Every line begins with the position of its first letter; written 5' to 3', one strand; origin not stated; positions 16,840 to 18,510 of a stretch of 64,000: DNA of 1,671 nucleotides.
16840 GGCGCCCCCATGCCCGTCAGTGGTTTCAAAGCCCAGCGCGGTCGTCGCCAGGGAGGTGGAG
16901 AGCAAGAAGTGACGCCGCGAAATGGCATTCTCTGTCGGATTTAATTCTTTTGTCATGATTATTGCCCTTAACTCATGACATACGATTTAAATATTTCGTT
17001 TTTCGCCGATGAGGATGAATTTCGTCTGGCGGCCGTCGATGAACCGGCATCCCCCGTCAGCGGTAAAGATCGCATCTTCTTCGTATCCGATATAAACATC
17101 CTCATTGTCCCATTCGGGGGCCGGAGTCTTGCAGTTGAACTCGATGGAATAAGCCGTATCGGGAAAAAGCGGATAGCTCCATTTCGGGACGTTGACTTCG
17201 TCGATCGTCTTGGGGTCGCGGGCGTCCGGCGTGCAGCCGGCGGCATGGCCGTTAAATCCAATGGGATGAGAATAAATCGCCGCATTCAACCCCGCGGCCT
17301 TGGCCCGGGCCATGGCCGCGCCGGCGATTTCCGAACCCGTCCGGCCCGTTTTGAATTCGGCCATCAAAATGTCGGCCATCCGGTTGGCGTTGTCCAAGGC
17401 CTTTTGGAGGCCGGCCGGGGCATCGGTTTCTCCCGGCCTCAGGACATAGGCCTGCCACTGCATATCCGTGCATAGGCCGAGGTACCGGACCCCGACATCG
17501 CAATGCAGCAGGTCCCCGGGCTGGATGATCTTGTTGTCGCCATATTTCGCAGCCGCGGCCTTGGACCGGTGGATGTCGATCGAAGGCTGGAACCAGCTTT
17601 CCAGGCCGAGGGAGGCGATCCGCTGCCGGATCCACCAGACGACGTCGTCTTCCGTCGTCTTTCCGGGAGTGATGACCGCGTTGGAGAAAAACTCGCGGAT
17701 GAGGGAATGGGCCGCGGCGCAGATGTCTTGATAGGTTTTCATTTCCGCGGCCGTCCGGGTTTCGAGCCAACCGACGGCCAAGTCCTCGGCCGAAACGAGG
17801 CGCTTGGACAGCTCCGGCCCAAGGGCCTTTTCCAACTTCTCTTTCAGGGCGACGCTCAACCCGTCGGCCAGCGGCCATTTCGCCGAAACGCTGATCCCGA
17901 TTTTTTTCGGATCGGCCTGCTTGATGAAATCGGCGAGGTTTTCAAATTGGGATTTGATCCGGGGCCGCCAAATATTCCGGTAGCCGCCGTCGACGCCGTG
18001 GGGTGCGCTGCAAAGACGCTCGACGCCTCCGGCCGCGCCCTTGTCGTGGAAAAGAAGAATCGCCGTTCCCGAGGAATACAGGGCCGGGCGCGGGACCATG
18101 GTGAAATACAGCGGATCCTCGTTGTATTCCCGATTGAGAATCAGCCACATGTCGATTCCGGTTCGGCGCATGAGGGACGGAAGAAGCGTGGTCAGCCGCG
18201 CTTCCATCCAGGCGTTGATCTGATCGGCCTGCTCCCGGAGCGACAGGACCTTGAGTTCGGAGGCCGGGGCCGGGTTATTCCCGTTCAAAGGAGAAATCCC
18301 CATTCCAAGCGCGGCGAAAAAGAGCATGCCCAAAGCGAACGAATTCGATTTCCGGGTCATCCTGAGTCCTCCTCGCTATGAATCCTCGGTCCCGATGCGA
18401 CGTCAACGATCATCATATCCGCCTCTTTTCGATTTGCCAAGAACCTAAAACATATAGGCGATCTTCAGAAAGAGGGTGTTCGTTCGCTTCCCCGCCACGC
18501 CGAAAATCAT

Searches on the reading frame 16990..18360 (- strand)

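Call 59: search_protein_families(library=pfam, proteins=[window:16990-18360:-], max_evalue=0.00001)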
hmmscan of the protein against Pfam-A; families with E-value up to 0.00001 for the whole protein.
window:16990-18360:- (457 aa): 1 family
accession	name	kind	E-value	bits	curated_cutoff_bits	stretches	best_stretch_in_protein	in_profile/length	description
PF00557.29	Peptidase_M24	-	2.2e-16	60.7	23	1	207-436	3-196/208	Metallopeptidase family M24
